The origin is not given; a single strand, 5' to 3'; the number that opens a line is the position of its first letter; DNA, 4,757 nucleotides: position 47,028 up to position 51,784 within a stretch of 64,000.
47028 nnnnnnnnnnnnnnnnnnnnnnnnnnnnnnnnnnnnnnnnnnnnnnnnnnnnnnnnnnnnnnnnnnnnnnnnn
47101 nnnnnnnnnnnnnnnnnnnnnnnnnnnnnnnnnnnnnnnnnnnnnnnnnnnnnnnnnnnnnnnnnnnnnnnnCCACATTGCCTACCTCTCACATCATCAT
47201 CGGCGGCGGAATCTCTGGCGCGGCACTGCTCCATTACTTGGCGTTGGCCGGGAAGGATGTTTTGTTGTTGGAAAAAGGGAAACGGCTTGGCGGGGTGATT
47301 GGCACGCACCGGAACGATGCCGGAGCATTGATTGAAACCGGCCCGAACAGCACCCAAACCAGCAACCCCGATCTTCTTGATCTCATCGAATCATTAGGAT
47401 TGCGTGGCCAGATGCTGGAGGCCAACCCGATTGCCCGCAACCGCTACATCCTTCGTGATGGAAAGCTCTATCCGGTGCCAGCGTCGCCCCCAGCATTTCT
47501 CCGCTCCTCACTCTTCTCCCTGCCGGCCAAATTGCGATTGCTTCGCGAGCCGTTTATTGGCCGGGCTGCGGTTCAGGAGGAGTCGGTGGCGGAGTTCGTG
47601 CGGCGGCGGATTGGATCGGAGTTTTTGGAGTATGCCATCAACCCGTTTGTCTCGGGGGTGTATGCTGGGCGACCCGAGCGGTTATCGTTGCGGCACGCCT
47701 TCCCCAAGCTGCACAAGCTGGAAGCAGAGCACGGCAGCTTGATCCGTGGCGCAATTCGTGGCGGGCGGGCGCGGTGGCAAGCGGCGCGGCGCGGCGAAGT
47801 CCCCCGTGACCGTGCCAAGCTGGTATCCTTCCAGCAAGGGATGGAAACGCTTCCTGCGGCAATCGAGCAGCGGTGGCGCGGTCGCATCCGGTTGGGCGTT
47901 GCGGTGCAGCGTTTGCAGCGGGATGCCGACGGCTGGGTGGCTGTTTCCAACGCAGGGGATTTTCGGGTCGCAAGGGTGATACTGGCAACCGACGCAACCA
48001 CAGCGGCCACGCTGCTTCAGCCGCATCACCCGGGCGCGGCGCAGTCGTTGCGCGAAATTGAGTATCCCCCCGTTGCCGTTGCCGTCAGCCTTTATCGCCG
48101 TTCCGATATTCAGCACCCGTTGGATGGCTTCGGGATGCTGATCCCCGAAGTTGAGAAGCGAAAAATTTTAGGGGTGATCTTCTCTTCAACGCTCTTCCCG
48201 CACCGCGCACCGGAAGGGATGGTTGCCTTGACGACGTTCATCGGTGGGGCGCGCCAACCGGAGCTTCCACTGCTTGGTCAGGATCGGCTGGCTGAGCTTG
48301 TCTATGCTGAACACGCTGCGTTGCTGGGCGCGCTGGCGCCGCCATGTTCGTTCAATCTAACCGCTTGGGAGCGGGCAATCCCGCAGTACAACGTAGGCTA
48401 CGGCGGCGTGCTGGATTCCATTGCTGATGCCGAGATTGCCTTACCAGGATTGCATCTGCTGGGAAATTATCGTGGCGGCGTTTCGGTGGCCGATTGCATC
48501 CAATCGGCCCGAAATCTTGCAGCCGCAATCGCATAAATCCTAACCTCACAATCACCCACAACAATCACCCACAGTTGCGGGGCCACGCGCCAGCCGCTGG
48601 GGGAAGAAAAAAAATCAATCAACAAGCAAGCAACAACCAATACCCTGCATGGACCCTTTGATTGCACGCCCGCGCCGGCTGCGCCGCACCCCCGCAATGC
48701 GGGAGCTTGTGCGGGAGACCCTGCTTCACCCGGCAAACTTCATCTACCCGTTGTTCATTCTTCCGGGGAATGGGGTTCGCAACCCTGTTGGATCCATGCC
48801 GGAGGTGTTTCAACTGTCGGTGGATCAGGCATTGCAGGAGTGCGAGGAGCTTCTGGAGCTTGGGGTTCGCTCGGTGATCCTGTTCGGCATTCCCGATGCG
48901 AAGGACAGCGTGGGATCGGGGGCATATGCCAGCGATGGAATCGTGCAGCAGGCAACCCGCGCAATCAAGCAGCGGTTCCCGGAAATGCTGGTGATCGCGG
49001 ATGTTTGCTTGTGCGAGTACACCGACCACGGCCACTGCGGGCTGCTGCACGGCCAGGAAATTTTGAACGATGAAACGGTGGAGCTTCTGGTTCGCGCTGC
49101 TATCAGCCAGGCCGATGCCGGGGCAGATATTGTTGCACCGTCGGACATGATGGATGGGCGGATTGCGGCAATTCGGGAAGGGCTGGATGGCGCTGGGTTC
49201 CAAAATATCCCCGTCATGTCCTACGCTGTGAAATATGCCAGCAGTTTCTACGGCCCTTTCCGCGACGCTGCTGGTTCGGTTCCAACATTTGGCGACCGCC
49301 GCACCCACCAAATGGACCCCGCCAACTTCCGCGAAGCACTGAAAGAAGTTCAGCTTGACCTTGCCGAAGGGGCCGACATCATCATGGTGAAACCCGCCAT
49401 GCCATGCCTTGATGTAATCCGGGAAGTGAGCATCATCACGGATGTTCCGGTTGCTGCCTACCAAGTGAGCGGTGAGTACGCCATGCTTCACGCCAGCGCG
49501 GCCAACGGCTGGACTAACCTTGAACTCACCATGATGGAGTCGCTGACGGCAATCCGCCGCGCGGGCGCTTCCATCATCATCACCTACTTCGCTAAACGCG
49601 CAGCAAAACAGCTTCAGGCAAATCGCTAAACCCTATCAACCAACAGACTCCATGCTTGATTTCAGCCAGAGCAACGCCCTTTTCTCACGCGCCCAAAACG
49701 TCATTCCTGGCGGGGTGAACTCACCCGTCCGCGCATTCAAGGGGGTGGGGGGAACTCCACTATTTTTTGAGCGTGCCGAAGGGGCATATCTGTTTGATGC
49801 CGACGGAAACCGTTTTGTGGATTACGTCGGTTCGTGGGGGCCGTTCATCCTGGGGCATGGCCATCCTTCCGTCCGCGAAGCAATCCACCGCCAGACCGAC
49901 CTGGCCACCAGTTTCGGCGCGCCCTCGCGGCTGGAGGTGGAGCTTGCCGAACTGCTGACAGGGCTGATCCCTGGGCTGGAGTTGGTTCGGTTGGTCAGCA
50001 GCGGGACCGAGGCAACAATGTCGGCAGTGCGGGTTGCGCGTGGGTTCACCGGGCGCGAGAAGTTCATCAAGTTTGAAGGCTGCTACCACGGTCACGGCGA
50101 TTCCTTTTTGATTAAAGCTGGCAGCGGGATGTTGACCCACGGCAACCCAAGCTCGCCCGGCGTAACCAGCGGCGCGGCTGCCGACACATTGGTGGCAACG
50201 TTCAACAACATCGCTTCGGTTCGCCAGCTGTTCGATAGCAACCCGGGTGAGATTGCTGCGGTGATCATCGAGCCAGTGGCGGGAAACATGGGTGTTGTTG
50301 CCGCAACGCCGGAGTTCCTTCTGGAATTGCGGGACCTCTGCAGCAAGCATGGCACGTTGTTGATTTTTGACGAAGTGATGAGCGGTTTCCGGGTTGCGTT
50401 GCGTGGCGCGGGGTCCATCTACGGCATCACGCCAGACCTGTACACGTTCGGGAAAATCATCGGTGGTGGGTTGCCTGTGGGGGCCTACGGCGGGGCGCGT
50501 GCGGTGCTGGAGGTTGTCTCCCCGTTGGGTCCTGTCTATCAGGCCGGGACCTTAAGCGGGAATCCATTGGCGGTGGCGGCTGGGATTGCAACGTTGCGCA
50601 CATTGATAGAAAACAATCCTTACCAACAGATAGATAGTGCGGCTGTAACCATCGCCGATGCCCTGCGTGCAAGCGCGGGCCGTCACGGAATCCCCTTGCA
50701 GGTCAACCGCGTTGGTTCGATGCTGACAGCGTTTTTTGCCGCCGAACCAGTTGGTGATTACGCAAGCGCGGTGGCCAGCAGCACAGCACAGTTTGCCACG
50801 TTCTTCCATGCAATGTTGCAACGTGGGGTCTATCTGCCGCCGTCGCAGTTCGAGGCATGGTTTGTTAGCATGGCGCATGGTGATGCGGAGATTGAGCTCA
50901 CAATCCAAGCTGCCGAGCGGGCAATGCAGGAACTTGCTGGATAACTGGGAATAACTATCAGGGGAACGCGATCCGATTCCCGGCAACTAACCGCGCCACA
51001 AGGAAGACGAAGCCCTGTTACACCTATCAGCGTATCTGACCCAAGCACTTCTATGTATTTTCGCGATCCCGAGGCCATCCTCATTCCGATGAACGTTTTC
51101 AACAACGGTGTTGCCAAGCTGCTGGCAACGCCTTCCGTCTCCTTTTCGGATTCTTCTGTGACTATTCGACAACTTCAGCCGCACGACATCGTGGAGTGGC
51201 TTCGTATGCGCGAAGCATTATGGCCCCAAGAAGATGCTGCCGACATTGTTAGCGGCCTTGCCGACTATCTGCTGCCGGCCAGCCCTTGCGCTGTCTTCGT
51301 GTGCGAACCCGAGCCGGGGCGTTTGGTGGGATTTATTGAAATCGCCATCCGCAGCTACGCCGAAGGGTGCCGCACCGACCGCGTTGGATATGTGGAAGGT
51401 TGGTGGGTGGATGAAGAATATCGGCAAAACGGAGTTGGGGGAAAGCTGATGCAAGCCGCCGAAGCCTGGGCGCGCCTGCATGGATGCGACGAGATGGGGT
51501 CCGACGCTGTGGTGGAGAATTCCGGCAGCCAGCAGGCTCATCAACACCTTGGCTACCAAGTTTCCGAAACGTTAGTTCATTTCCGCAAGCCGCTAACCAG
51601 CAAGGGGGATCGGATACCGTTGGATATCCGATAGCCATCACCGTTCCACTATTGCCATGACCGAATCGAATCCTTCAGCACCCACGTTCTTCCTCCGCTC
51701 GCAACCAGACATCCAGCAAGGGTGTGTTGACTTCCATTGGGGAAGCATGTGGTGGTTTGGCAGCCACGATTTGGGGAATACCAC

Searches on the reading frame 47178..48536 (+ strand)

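Call 43: search_protein_families(library=pfam, proteins=[window:47178-48536:+], max_evalue=0.001)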
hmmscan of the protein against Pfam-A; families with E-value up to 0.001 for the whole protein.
window:47178-48536:+ (452 aa): 3 families
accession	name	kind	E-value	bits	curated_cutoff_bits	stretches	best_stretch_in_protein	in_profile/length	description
PF01593.30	Amino_oxidase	-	9e-57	193.7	19.8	1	20-451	9-442/443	Flavin containing amine oxidoreductase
PF13450.12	NAD_binding_8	-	6.3e-12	46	21.9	1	7-71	1-66/68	NAD(P)-binding Rossmann-like domain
PF01266.30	DAO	-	2.5e-08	34.3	27.9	1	6-284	3-222/353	FAD dependent oxidoreductase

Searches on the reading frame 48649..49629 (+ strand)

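Call 43: search_protein_families(library=pfam, proteins=[window:48649-49629:+], max_evalue=0.001)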
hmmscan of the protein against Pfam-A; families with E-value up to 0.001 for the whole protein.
window:48649-49629:+ (326 aa): 1 family
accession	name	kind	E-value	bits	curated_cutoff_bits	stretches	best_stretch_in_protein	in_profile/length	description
PF00490.27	ALAD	-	1.4e-148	494.7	24.6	1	6-320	2-316/317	Delta-aminolevulinic acid dehydratase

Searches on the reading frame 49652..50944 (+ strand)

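Call 43: search_protein_families(library=pfam, proteins=[window:49652-50944:+], max_evalue=0.001)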
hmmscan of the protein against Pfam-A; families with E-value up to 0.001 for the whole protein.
window:49652-50944:+ (430 aa): 1 family
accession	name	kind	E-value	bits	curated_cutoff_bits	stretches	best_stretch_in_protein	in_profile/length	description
PF00202.27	Aminotran_3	-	1.8e-75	254.6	30.5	1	35-397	9-373/403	Aminotransferase class-III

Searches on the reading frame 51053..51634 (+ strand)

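Call 45: search_protein_families(library=pfam, proteins=[window:51053-51634:+], max_evalue=0.01)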
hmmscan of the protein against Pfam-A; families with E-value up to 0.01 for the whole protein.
window:51053-51634:+ (193 aa): 5 families
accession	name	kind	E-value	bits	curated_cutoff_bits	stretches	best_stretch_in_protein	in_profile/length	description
PF00583.31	Acetyltransf_1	-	3.6e-17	63.1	20.7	1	52-168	4-116/116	Acetyltransferase (GNAT) family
PF13508.13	Acetyltransf_7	-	1.1e-10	42.1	27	1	79-169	3-83/84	Acetyltransferase (GNAT) domain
PF13302.13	Acetyltransf_3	-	1.7e-06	29.2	25.4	1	37-169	3-138/138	Acetyltransferase (GNAT) domain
PF13527.13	Acetyltransf_9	-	4.6e-05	23.9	25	1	37-136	1-97/127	Acetyltransferase (GNAT) domain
PF13673.13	Acetyltransf_10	-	4.9e-05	23.8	23.6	1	83-172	35-111/128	Acetyltransferase (GNAT) domain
